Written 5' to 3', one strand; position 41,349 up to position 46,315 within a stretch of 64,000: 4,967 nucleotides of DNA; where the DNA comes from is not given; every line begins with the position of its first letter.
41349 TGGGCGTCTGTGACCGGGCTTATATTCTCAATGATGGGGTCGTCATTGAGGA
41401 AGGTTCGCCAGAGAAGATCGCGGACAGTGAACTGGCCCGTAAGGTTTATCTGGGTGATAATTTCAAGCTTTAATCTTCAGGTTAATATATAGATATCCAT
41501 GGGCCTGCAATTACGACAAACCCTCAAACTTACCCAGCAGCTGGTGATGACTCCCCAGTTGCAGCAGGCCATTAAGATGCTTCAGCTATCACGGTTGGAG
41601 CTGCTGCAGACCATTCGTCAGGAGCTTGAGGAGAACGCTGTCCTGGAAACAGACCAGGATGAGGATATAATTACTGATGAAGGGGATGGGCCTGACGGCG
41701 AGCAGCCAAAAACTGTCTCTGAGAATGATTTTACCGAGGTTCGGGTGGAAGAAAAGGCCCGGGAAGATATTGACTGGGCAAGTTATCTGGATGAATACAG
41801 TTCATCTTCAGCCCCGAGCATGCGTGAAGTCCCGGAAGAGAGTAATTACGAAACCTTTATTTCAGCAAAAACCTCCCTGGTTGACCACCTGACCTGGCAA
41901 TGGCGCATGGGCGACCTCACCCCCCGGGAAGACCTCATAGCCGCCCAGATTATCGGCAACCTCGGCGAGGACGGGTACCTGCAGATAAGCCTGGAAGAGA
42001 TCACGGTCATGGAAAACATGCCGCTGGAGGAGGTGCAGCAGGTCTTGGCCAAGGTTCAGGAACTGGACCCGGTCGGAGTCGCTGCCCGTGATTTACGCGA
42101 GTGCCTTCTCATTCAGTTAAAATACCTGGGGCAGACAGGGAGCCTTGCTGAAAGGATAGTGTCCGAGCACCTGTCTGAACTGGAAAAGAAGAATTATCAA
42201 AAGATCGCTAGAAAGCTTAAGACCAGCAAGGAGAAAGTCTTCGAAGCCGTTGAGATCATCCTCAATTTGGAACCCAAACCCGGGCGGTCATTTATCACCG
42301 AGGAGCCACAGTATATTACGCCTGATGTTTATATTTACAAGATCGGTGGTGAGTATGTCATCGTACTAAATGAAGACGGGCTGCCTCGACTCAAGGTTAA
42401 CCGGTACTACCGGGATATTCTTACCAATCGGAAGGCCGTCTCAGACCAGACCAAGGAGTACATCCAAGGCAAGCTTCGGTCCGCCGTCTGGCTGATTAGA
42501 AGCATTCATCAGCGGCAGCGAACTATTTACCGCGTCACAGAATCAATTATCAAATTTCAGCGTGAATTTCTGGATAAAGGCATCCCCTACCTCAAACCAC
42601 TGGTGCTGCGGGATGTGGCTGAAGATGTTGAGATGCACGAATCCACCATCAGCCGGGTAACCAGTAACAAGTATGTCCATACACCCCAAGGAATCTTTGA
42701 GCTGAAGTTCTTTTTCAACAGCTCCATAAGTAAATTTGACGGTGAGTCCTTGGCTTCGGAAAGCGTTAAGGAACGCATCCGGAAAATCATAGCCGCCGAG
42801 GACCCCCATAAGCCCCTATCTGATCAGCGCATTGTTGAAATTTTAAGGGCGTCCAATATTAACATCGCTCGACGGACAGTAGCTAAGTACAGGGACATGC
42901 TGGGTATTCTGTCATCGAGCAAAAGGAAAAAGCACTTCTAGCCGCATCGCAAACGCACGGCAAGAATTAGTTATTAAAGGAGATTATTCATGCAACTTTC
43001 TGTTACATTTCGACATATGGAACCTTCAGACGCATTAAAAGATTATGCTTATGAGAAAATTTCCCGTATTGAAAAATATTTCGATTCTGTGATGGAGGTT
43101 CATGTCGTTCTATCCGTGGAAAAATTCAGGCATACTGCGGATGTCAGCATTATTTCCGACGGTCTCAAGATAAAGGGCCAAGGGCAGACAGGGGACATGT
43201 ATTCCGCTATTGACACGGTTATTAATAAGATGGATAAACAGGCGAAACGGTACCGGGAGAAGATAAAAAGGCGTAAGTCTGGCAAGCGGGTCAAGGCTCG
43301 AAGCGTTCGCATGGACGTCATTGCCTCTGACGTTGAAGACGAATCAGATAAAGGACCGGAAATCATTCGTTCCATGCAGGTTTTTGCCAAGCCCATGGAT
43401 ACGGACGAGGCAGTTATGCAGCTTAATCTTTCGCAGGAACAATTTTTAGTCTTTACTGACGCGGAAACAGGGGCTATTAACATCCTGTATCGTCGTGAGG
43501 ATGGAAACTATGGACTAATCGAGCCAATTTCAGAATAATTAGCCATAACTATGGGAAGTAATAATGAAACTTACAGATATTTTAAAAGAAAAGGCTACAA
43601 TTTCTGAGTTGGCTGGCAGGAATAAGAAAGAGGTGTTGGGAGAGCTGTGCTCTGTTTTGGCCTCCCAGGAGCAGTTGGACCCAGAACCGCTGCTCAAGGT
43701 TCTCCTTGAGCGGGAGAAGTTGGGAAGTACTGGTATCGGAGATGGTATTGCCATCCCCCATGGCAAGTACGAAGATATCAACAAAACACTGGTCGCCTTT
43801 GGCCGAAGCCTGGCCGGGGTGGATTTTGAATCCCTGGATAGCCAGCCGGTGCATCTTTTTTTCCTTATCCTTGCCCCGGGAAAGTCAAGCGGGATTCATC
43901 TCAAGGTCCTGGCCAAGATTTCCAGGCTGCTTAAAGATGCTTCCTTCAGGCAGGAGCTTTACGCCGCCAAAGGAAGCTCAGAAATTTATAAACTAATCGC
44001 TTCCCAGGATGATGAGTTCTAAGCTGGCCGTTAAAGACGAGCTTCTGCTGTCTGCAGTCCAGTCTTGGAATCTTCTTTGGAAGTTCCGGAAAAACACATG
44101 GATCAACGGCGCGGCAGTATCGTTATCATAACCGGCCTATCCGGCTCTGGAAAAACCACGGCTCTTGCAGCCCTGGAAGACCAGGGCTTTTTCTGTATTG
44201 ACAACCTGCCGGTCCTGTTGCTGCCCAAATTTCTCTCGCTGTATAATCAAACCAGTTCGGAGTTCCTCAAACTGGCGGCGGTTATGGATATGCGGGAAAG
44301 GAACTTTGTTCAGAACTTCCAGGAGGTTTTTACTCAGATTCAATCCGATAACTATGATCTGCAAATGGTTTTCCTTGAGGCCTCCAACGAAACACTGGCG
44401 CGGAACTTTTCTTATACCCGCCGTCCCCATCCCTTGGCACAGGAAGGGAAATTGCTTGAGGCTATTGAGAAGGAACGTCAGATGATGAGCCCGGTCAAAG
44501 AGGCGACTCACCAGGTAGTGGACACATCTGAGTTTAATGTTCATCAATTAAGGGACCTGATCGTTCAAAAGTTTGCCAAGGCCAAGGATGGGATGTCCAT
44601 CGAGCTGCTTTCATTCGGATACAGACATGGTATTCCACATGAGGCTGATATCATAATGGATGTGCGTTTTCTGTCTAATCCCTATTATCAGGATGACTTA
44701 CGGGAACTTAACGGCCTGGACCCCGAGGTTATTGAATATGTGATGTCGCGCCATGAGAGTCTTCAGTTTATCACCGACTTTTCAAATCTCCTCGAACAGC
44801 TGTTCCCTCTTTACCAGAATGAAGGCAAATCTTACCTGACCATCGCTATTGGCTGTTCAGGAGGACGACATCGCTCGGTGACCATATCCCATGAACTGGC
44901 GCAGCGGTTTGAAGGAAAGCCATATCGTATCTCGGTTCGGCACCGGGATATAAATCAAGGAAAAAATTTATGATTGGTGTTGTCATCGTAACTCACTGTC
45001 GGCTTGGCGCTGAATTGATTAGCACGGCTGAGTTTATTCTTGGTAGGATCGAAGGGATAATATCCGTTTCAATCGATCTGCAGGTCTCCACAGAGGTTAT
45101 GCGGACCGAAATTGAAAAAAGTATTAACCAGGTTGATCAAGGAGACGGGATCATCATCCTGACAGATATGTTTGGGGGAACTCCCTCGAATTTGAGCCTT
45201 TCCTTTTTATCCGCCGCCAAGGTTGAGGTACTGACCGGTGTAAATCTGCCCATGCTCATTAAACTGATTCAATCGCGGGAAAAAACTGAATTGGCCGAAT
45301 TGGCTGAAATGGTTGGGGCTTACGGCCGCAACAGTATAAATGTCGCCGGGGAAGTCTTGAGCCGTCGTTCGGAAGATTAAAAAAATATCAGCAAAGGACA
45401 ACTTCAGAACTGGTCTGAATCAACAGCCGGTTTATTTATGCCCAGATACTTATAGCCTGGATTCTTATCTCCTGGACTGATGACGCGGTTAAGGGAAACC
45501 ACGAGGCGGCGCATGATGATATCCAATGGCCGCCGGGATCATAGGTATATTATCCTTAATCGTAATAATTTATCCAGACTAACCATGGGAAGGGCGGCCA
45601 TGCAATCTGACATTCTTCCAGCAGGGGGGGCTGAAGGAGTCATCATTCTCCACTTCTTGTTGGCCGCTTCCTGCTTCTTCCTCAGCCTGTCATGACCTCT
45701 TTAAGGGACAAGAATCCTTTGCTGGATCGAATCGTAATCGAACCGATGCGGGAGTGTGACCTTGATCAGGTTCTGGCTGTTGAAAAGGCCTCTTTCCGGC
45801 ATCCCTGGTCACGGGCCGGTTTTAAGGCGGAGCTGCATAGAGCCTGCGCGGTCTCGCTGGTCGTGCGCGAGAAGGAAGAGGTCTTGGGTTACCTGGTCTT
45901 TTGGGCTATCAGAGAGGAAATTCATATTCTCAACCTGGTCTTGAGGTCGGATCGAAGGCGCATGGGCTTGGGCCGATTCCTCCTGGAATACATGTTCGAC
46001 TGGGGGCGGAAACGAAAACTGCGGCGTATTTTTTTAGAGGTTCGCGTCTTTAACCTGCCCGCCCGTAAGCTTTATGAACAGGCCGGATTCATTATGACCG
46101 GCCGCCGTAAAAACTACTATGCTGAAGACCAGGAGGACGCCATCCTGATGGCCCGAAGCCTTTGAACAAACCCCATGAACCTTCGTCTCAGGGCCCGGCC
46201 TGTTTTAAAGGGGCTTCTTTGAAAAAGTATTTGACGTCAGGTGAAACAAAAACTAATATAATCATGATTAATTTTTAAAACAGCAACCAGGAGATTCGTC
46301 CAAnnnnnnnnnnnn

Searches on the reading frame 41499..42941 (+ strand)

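Call 37: search_protein_families(library=pfam, proteins=[window:41499-42941:+], max_evalue=0.00001)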
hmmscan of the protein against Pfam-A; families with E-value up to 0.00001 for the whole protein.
window:41499-42941:+ (480 aa): 3 families
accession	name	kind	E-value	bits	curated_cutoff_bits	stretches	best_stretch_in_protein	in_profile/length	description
PF04963.19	Sigma54_CBD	-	2.5e-64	216.9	22.9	1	116-304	1-185/185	Sigma-54 factor, core binding domain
PF04552.19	Sigma54_DBD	-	6.8e-62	208.4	22.8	1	320-478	2-160/160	Sigma-54, DNA binding domain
PF00309.25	Sigma54_AID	-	3.4e-16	59.3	23.8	1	6-50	1-45/46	Sigma-54 factor, Activator interacting domain (AID)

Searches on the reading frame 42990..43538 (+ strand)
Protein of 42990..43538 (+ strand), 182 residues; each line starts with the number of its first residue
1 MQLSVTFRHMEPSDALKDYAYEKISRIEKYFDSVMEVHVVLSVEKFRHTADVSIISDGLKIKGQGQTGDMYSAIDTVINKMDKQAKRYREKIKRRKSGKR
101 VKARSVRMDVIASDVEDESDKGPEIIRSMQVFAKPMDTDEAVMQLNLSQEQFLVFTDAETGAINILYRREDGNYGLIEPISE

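Call 69: search_protein_families(library=pfam, proteins=[window:42990-43538:+], max_evalue=0.0001)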
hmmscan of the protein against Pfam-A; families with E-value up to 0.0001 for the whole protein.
window:42990-43538:+ (182 aa): 2 families
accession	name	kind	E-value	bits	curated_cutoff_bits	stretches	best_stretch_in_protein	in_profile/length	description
PF16321.10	Ribosom_S30AE_C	-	2.1e-24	85.4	25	1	122-176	3-57/57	Sigma 54 modulation/S30EA ribosomal protein C terminus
PF02482.25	Ribosomal_S30AE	-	5.1e-24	85.3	23.7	1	4-93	2-88/88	Sigma 54 modulation protein / S30EA ribosomal protein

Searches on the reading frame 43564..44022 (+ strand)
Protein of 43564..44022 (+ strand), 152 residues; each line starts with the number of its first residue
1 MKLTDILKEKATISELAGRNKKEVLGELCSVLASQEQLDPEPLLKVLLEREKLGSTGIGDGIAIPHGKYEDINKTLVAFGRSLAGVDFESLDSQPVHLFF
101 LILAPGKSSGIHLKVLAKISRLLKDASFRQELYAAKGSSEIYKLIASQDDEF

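Call 69: search_protein_families(library=pfam, proteins=[window:43564-44022:+], max_evalue=0.0001)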
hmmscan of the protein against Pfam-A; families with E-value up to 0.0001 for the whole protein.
window:43564-44022:+ (152 aa): 1 family
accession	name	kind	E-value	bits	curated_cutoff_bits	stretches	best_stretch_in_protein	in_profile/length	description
PF00359.27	PTS_EIIA_2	-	8.2e-37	126.8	27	1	6-147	2-143/144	Phosphoenolpyruvate-dependent sugar phosphotransferase system, EIIA 2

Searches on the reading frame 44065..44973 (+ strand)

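Call 69: search_protein_families(library=pfam, proteins=[window:44065-44973:+], max_evalue=0.0001)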
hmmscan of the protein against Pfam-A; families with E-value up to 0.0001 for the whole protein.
window:44065-44973:+ (302 aa): 2 families
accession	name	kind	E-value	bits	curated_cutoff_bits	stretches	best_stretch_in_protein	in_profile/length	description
PF03668.21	RapZ-like_N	-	1.1e-48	165.4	25.4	1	19-171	3-155/158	RapZ-like N-terminal domain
PF22740.1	PapZ_C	-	1.3e-45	154.9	27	1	177-296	1-120/121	RapZ C-terminal domain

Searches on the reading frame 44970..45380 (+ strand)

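Call 69: search_protein_families(library=pfam, proteins=[window:44970-45380:+], max_evalue=0.0001)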
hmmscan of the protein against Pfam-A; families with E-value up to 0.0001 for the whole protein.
window:44970-45380:+ (136 aa): 1 family
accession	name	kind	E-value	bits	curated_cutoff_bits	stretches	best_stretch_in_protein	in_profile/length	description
PF03610.21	EIIA-man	-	6.6e-23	81.5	21.4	1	3-115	1-115/116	PTS system fructose IIA component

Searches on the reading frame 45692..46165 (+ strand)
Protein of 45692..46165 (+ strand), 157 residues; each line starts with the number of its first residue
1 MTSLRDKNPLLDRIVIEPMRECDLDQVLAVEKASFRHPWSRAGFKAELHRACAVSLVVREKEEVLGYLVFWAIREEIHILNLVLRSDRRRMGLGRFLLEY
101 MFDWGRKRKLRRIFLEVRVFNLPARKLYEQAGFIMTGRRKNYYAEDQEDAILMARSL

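Call 69: search_protein_families(library=pfam, proteins=[window:45692-46165:+], max_evalue=0.0001)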
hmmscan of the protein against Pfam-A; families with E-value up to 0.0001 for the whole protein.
window:45692-46165:+ (157 aa): 6 families
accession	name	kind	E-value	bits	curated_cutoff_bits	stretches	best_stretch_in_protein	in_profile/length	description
PF00583.31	Acetyltransf_1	-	3.6e-19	69.6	20.7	1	26-133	3-116/116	Acetyltransferase (GNAT) family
PF13508.13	Acetyltransf_7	-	8.8e-10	39.3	27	1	56-134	6-83/84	Acetyltransferase (GNAT) domain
PF13673.13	Acetyltransf_10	-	1.1e-09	38.8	23.6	1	33-139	11-113/128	Acetyltransferase (GNAT) domain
PF13420.13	Acetyltransf_4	-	3.8e-06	27.5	24.3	1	56-148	52-149/155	Acetyltransferase (GNAT) domain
PF13302.13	Acetyltransf_3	-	8.2e-06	27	25.4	1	13-133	1-137/138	Acetyltransferase (GNAT) domain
PF08445.16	FR47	-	1.1e-05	25.7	22.1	1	65-136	9-80/86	FR47-like protein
